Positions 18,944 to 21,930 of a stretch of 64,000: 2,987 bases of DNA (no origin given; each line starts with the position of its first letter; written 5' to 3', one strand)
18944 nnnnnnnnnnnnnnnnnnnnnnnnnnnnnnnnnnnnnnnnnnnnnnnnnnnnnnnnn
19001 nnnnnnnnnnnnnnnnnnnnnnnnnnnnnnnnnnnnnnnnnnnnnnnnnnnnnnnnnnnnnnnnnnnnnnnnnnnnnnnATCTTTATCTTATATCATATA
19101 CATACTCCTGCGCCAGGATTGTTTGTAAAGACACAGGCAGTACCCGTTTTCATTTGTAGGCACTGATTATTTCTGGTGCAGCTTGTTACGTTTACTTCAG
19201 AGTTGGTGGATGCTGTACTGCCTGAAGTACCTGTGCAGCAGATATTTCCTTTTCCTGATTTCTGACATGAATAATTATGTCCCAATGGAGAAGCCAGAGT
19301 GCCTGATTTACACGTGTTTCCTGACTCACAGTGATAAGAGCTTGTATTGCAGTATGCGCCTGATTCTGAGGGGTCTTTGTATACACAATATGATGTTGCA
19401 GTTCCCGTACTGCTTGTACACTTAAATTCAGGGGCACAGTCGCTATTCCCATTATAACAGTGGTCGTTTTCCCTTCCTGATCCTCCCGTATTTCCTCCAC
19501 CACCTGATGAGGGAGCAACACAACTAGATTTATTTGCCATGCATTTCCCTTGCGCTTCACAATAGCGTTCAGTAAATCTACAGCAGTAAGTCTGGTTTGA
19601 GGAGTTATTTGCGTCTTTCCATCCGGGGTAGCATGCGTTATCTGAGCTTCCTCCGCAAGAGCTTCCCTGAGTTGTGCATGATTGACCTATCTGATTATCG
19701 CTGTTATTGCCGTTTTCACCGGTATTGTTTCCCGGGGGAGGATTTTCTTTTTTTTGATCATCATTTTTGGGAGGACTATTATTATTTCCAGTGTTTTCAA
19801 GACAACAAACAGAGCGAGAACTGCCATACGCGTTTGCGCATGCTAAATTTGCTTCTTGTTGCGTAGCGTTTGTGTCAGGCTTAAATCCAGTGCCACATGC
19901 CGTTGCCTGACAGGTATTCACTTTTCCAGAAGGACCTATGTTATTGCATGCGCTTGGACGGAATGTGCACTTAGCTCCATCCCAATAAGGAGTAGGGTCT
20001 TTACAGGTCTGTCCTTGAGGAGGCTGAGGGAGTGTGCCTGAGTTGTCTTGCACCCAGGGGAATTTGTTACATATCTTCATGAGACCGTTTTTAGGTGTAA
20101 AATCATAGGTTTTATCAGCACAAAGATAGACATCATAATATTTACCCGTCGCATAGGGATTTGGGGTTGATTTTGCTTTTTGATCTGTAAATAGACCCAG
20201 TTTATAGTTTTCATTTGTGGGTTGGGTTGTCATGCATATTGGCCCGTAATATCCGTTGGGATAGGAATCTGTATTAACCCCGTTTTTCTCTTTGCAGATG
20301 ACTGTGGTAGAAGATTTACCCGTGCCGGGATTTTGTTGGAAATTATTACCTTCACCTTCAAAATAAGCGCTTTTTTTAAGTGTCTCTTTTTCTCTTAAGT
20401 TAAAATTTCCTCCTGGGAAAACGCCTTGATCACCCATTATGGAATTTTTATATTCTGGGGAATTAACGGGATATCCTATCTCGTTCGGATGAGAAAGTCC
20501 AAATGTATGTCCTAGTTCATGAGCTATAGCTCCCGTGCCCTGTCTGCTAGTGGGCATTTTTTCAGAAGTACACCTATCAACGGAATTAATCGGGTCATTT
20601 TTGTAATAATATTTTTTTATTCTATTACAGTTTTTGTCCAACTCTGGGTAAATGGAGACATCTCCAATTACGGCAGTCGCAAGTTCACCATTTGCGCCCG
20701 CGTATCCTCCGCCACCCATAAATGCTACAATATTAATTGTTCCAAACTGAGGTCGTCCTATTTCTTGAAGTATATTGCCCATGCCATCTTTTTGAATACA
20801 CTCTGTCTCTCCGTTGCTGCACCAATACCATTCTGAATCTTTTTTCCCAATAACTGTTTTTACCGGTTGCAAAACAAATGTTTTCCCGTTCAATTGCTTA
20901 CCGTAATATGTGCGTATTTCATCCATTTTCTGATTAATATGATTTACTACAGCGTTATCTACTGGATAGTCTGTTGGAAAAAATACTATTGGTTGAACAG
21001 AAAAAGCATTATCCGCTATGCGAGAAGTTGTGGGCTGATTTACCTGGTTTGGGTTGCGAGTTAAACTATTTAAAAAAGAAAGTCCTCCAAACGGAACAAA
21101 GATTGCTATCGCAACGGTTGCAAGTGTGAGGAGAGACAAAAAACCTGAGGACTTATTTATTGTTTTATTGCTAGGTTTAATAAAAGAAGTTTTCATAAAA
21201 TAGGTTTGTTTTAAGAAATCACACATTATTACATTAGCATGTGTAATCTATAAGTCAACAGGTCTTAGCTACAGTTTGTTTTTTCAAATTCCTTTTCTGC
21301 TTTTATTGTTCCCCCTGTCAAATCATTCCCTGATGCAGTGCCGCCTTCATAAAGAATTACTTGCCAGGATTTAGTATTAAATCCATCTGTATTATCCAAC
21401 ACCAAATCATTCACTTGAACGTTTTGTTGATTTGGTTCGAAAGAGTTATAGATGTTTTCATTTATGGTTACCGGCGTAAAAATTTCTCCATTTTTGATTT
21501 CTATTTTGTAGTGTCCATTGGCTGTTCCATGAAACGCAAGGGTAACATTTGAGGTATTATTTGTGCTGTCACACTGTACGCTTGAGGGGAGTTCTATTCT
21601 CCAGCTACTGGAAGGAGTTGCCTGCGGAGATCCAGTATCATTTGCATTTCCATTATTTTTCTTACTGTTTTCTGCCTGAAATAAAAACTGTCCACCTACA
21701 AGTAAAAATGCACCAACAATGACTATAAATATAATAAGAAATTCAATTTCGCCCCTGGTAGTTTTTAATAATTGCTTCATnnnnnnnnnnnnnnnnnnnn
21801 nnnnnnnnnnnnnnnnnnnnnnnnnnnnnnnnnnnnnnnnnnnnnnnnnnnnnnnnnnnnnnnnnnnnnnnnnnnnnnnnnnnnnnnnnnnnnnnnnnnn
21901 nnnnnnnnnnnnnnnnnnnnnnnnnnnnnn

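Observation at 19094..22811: Pilin-signal / vWA adhesin / metzincin gene cluster: candidate pilus-tip adhesion-protease module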

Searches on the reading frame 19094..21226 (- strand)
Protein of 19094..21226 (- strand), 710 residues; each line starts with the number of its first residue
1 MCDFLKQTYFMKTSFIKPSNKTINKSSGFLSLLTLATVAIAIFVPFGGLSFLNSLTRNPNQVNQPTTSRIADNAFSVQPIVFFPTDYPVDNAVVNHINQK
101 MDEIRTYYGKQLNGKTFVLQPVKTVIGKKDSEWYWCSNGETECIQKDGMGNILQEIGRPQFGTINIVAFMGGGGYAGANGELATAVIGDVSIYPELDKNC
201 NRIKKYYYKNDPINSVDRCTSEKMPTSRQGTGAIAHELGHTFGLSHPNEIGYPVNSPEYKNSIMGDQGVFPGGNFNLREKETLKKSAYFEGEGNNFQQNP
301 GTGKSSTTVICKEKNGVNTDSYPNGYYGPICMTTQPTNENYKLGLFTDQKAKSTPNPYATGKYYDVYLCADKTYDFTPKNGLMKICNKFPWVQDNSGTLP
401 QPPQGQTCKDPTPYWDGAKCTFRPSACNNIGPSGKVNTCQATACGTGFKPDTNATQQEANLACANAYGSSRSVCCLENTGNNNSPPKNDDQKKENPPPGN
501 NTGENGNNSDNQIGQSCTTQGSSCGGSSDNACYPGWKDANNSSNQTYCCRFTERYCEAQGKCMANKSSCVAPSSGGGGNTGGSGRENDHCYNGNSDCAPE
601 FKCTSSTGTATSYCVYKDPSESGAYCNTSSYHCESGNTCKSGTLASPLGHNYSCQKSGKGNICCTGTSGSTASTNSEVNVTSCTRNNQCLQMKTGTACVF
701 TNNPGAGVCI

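Call 3: search_protein_families(library=pfam, proteins=[window:19094-21226:-], max_evalue=1)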
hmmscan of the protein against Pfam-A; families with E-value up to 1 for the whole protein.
window:19094-21226:- (710 aa): 6 families
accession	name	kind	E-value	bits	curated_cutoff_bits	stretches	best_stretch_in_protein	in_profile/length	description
PF13583.11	Reprolysin_4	-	0.004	17.3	22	1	228-250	133-155/203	Metallo-peptidase family M12B Reprolysin-like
PF13582.12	Reprolysin_3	-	0.0047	17.9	22.4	1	222-246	98-122/123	Metallo-peptidase family M12B Reprolysin-like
PF13688.12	Reprolysin_5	-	0.005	17.5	27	1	215-247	131-158/196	Metallo-peptidase family M12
PF12044.14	Metallopep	-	0.014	14.5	27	1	230-248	314-332/427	Putative peptidase family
PF07998.17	Peptidase_M54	-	0.074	13.5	24.4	1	234-251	149-165/194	Peptidase family M54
PF00413.30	Peptidase_M10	-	0.25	11.6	24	1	234-249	112-127/159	Matrixin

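Call 4: search_protein_families(library=ncbifam, proteins=[window:19094-21226:-], max_evalue=1)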
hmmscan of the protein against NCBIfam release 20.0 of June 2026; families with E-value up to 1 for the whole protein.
window:19094-21226:- (710 aa): 4 families
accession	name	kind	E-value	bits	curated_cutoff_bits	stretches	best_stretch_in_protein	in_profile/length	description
NF035945.1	Zn_serralysin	subfamily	0.00099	18.4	500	1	221-262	152-193/462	serralysin family metalloprotease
NF038115.1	SVAGG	subfamily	0.031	13.3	150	1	225-246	169-190/407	SVAGG family GlyGly-CTERM protein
NF033823.0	archmetzin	subfamily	0.052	13.5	145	1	233-246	125-138/170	archaemetzincin family Zn-dependent metalloprotease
TIGR03296.1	M6dom_TIGR03296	domain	0.055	13.3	110.8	1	227-246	163-182/286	M6 family metalloprotease domain-containing protein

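Call 24: search_solved_structures(query=window:19094-21226:-, max_evalue=1, show_alignments=2)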
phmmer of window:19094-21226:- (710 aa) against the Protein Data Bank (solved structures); distinct sequences matched with E-value up to 1: 0.

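Call 27: find_homologous_proteins(query=window:19094-21226:-)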
Query window:19094-21226:- (710 aa): 6 proteins with E <= 0.001 among 7715 candidates.
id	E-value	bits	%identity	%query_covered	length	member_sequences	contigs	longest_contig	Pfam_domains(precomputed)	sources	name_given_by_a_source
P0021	0.0e+0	1641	100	99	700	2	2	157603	-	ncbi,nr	ncbi:MAG: hypothetical protein KBC00_01765 [Candidatus Levybacteria bacterium]|nr:hypothetical prote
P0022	0.0e+0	1309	78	98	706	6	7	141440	-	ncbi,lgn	-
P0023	0.0e+0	1265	76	99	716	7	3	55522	-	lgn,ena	-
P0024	4.8e-93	331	47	59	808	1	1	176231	-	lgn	-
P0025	1.0e-58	218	38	43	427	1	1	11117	-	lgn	-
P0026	2.5e-46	177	41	31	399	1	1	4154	-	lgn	-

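Call 59: search_protein_families(library=pfam, proteins=[P0025], max_evalue=1)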
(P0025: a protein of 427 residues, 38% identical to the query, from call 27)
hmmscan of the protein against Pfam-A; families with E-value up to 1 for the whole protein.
P0025 (427 aa): 6 families
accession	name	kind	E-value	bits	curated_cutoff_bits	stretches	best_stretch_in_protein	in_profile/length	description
PF13688.12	Reprolysin_5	-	0.00016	22.4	27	1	232-279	131-172/196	Metallo-peptidase family M12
PF12044.14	Metallopep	-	0.0018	17.4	27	1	249-274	310-334/427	Putative peptidase family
PF13574.12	Reprolysin_2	-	0.055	13.8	27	1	242-293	113-168/195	Metallo-peptidase family M12B Reprolysin-like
PF13583.11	Reprolysin_4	-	0.065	13.3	22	1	253-283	135-165/203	Metallo-peptidase family M12B Reprolysin-like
PF13582.12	Reprolysin_3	-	0.16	13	22.4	1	250-270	103-123/123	Metallo-peptidase family M12B Reprolysin-like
PF19527.4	DUF6055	-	0.17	11.3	27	1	248-275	123-151/417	Family of unknown function (DUF6055)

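Call 65: find_encoding_contigs(protein=P0025, flank=6000, max_places=1)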
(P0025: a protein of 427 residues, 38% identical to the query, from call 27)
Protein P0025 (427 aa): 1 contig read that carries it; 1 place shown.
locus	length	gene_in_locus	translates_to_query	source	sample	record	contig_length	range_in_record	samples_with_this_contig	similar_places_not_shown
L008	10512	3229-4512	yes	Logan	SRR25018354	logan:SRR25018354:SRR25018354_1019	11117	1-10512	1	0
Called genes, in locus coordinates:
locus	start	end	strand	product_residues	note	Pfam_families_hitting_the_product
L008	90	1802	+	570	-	PF03485:Arg_tRNA_synt_N, PF00750:tRNA-synt_1d, PF05746:DALR_1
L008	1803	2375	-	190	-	-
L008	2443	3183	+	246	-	-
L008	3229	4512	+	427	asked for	-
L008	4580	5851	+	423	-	PF00675:Peptidase_M16, PF05193:Peptidase_M16_C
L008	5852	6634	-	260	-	-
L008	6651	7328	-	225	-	-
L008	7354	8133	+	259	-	PF03372:Exo_endo_phos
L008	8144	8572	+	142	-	PF01243:PNPOx_N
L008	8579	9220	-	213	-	PF13399:LytR_C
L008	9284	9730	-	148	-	-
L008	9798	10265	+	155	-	PF00334:NDK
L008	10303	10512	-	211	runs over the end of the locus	PF01509:TruB_N, PF16198:TruB_C_2 (weak)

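Call 66: find_encoding_contigs(protein=P0026, flank=6000, max_places=1)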
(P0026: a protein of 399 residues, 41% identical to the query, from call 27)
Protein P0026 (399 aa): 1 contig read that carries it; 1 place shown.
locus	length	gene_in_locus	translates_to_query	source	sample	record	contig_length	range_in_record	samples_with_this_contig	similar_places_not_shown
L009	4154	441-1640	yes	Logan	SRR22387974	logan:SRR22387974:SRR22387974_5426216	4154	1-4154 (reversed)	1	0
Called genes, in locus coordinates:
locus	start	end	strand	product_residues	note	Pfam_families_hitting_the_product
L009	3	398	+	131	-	?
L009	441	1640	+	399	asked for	-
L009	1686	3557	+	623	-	-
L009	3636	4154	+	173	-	?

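Call 77: search_protein_families(library=padloc, proteins=[window:19094-21226:-], max_evalue=0.01)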
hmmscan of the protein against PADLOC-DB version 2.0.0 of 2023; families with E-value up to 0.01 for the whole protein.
window:19094-21226:- (710 aa): 0 families

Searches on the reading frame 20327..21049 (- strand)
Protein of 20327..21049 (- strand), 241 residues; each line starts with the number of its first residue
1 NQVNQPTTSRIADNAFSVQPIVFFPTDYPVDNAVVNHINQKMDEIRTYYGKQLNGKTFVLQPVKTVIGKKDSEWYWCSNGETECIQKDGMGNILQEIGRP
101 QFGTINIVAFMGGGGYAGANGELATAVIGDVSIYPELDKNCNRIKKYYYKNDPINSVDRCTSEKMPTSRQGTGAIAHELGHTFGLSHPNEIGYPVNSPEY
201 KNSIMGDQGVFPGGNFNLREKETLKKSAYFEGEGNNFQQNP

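Call 39: search_protein_representatives(protein=window:20327-21049:-)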
Query: 241 residues. Proteins with E-value up to 0.001 (for the whole library): 155; up to 1e-10: 25; up to 1e-30: 6. The best 150 are listed.
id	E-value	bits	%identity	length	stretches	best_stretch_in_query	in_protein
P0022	6.7e-134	461.4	79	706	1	2-241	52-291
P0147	1.6e-59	217.8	48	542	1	13-230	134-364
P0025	2.1e-59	217.4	46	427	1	3-237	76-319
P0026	1.0e-47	179.1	45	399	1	14-232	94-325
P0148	3.2e-35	138.2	39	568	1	10-221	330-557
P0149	8.9e-35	136.8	36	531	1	10-231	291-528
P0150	2.1e-30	122.4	38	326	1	14-217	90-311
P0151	1.6e-20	90.1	38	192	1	64-231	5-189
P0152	3.3e-20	89.0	38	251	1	14-231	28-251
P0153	2.2e-19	86.3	38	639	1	13-214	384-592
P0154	6.1e-16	75.1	28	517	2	18-231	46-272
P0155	1.4e-15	73.9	29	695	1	11-232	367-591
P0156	3.6e-15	72.5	37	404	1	18-230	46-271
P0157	5.5e-14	68.7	39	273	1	10-151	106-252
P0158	1.4e-13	67.3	34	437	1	13-190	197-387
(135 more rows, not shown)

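Call 42: search_protein_families(library=pfam, alignment_id=A3, max_evalue=0.01)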
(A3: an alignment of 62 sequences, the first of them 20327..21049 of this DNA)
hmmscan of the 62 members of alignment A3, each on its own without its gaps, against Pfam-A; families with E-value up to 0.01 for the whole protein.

A. member 1, window:20327-21049:- (241 aa): 5 families
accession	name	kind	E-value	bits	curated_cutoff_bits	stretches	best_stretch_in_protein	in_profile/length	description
PF13688.12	Reprolysin_5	-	0.00049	20.8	27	1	156-189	131-159/196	Metallo-peptidase family M12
PF13574.12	Reprolysin_2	-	0.00082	19.7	27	1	121-194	86-149/195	Metallo-peptidase family M12B Reprolysin-like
PF13583.11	Reprolysin_4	-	0.0013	18.9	22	1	169-191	133-155/203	Metallo-peptidase family M12B Reprolysin-like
PF13582.12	Reprolysin_3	-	0.0021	19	22.4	1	159-187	107-122/123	Metallo-peptidase family M12B Reprolysin-like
PF12044.14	Metallopep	-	0.0036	16.4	27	1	170-189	313-332/427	Putative peptidase family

B. families by the number of members that match (of 62 scanned): 28 families (the first 25 are shown)
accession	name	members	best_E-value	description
PF12044.14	Metallopep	37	1.3e-05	Putative peptidase family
PF13688.12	Reprolysin_5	31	4e-08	Metallo-peptidase family M12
PF13582.12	Reprolysin_3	26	1.8e-05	Metallo-peptidase family M12B Reprolysin-like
PF13583.11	Reprolysin_4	16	8.1e-05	Metallo-peptidase family M12B Reprolysin-like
PF10462.15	Peptidase_M66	12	4.8e-05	Peptidase M66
PF17957.7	Big_7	5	1.2e-28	Bacterial Ig domain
PF13574.12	Reprolysin_2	5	0.00082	Metallo-peptidase family M12B Reprolysin-like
PF00413.30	Peptidase_M10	4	0.00083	Matrixin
PF00041.27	fn3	3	1.9e-15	Fibronectin type III domain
PF11617.13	Cu-binding_MopE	2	7.5e-12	Putative metal-binding motif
PF00404.24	Dockerin_1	2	3.3e-05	Dockerin type I domain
PF05547.17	Peptidase_M6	2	0.00083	Immune inhibitor A peptidase M6, catalytic domain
PF09294.16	Interfer-bind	2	0.0047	Interferon-alpha/beta receptor, fibronectin type III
PF25390.1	WD40_RLD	1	1.2e-111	RCC1-like domain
PF00415.24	RCC1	1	3.1e-67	Regulator of chromosome condensation (RCC1) repeat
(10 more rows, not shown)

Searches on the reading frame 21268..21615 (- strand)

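Call 59: search_protein_families(library=pfam, proteins=[window:21268-21615:-], max_evalue=1)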
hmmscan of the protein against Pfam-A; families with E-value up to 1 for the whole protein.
seq(116 aa): 1 family
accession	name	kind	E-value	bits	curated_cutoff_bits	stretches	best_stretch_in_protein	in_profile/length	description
PF19844.4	DUF6319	-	0.051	14.1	23.9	1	19-46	29-56/115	Family of unknown function (DUF6319)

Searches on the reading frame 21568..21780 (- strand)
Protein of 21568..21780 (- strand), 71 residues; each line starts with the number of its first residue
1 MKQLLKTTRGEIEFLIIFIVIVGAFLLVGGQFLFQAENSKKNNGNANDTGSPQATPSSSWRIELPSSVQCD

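Call 16: search_protein_families(library=pfam, proteins=[window:21568-21780:-], max_evalue=10)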
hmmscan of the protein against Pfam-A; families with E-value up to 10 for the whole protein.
seq(71 aa): 2 families
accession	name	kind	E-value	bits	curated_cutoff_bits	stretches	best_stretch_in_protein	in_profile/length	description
PF17313.7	DUF5359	-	0.079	13.4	25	1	12-39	4-31/56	Family of unknown function (DUF5359)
PF02402.22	Lysis_col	-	9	6.7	27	1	15-31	7-23/49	Lysis protein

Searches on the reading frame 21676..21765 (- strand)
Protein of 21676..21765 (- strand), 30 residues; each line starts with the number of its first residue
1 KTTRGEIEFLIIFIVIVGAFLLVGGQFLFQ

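Call 16: search_protein_families(library=pfam, proteins=[window:21676-21765:-], max_evalue=10)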
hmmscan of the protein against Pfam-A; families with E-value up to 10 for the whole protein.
seq(30 aa): 1 family
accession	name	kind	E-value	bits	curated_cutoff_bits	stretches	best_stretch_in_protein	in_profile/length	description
PF02402.22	Lysis_col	-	0.17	12.2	27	1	10-26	7-23/49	Lysis protein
